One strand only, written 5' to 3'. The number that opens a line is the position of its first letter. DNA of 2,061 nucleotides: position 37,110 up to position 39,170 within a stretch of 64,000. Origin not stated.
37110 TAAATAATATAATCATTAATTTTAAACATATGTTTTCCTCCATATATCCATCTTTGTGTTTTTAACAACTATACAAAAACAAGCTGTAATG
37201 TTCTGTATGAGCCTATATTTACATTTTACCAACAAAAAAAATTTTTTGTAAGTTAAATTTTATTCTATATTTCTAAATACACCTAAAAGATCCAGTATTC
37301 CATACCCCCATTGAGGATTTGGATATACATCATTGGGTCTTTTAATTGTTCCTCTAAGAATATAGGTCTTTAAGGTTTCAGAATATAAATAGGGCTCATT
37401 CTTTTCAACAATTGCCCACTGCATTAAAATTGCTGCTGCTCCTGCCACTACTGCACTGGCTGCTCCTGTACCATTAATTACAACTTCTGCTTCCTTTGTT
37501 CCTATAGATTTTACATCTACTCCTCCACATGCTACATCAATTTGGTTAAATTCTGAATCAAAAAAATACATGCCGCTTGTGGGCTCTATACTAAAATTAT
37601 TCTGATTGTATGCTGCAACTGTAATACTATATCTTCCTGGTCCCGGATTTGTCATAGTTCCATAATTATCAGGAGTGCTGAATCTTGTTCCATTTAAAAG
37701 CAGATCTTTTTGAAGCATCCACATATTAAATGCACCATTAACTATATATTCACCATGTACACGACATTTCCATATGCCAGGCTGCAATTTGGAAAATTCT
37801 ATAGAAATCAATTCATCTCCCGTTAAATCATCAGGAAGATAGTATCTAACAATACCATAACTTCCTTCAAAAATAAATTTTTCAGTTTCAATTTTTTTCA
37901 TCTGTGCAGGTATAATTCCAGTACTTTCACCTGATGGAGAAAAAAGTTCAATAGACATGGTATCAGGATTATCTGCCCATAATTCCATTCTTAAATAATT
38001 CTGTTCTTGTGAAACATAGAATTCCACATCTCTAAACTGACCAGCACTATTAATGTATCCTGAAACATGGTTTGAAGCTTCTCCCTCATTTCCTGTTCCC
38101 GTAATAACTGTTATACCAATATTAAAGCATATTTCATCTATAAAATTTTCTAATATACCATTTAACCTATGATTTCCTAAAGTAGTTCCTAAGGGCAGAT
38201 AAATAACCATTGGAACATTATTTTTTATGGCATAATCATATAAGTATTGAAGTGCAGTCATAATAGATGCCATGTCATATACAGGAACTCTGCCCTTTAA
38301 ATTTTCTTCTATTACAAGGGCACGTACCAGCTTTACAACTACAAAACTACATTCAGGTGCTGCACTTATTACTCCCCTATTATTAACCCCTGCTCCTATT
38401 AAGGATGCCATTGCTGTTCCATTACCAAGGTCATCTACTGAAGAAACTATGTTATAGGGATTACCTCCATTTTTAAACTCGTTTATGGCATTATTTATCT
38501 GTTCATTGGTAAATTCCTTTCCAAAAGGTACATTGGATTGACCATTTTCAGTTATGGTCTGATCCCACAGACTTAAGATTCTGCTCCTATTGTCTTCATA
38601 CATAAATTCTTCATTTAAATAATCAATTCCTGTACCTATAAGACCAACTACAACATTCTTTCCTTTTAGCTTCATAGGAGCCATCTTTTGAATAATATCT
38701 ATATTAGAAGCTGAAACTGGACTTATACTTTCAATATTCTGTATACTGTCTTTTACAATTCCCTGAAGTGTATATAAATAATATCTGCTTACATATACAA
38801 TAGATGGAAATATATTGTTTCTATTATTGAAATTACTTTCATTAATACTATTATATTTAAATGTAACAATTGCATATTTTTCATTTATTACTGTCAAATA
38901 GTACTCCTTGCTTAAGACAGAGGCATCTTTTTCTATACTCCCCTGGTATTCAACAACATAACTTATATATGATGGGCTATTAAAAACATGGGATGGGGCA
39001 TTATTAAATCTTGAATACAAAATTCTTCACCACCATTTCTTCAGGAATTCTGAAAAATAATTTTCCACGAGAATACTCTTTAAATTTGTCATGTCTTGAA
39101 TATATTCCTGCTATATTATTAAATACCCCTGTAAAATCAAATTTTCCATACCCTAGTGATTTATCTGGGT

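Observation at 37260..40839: Tandem, overlapping Csp-type germination subtilases, neither with a canonical Asp-His-Ser triad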

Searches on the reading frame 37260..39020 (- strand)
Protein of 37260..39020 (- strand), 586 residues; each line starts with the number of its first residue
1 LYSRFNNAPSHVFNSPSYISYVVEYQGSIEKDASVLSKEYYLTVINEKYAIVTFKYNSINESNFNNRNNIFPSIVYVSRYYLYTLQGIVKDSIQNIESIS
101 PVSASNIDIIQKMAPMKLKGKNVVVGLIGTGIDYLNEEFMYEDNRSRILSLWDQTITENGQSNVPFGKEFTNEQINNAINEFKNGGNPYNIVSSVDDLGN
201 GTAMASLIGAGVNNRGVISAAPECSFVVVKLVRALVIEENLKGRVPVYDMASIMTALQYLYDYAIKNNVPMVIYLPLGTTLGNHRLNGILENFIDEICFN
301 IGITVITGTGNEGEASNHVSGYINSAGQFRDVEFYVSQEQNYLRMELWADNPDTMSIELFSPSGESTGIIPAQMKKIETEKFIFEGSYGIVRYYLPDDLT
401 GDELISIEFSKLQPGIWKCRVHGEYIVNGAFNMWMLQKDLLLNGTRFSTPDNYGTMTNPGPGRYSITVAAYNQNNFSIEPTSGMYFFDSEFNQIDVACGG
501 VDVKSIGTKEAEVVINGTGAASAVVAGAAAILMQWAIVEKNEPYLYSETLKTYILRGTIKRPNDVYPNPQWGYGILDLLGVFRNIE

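Call 3: search_protein_families(library=pfam, proteins=[window:37260-39020:-], max_evalue=0.01)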
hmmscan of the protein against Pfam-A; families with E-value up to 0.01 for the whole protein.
window:37260-39020:- (586 aa): 1 family
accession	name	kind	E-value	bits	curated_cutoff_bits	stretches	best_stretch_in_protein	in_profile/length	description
PF00082.27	Peptidase_S8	-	5.3e-10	39.5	21.8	2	453-573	161-287/288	Subtilase family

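Call 5: search_solved_structures(query=window:37260-39020:-, show_alignments=3)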
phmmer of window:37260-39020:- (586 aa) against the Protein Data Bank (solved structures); distinct sequences matched with E-value up to 0.001: 9.
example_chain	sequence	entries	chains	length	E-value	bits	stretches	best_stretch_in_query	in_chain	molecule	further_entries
9pr9_A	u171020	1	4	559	9.4e-64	219.2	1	72-583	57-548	Germination-specific protease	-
9t7m_E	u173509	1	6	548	1e-63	219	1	72-583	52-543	Subtilisin-like serine germination related protease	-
9sj9_B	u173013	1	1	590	1.3e-63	218.6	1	71-583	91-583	Subtilisin-like serine germination related protease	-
9pr8_A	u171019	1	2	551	1.8e-62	214.9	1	72-583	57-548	Germination-specific protease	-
9sj9_A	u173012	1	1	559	6e-57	196.7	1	20-583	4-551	S8 family peptidase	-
6mw4_A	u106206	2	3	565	1.8e-56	195.1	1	20-583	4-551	Putative germination-specific protease | Germination-specific protease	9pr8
9sj6_C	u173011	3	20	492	4.1e-46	160.9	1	117-579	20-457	Subtilisin-like serine germination related protease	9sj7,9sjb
4i0w_B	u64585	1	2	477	1.1e-40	143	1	117-577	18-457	Protease CspB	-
7xr8_A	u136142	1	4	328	0.00011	24.2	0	195-315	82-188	Major intracellular serine protease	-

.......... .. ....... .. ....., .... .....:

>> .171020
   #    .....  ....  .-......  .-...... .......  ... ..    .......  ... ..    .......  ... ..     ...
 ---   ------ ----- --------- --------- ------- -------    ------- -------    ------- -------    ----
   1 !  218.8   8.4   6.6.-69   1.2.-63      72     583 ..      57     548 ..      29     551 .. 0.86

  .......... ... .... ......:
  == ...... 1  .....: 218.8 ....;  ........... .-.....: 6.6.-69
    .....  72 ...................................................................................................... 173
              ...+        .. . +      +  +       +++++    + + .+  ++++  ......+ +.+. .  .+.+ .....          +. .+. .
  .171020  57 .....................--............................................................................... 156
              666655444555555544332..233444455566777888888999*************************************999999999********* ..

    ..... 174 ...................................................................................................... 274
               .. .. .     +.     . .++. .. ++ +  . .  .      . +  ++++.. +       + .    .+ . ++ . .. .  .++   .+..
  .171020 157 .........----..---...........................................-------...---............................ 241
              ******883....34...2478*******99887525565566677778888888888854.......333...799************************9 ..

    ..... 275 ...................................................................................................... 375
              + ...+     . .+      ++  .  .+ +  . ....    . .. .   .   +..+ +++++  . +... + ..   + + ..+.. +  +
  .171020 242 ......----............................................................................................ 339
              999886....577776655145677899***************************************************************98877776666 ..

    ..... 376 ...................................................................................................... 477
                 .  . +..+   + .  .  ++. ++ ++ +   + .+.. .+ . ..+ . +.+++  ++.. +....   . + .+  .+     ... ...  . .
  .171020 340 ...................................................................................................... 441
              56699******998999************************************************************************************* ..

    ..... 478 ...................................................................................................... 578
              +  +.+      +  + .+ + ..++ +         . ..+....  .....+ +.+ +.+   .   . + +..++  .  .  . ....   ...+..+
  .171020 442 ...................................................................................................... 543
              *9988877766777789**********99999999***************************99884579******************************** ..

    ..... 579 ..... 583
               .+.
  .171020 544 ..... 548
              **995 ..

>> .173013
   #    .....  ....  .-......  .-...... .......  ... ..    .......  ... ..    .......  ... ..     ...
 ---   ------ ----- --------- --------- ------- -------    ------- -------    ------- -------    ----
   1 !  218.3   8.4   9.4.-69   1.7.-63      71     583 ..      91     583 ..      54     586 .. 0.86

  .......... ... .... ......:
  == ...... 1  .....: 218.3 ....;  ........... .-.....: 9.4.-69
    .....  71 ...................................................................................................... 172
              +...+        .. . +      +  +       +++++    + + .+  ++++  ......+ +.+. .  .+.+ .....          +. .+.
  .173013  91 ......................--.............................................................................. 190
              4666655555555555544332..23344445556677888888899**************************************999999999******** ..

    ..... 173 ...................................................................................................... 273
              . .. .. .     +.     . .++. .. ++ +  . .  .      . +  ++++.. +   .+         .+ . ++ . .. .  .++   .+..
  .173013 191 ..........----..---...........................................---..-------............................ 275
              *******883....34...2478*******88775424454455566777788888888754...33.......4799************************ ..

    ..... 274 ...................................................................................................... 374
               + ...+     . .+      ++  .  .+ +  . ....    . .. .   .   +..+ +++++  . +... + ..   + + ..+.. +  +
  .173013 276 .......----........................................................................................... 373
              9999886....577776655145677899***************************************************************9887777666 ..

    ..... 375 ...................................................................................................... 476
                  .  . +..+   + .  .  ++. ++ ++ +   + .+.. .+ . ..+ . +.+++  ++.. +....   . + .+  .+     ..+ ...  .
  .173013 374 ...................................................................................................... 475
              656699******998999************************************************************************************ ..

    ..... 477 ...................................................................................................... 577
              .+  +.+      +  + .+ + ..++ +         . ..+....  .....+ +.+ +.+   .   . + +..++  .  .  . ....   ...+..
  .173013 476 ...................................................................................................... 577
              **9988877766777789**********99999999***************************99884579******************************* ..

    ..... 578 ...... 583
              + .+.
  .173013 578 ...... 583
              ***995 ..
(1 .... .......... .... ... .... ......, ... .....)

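Call 6: search_protein_families(library=ncbifam, proteins=[window:37260-39020:-], max_evalue=0.001)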
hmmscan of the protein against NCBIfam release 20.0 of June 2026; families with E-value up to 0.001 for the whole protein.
window:37260-39020:- (586 aa): 3 families
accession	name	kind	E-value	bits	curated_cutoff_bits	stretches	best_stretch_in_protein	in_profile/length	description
NF040809.1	germ_prot_CspBA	exception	4.5e-81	272.9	1250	1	25-584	561-1097/1099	bifunctional germination protease/germinant receptor pseudoprotease CspBA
NF040808.2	CspC_non_triad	exception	2.7e-79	267.1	675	1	20-583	3-550/556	bile acid germinant receptor pseudoprotease CspC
TIGR03921.1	T7SS_mycosin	equivalog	2.9e-09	36.5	278.75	1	455-578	166-281/353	type VII secretion-associated serine protease mycosin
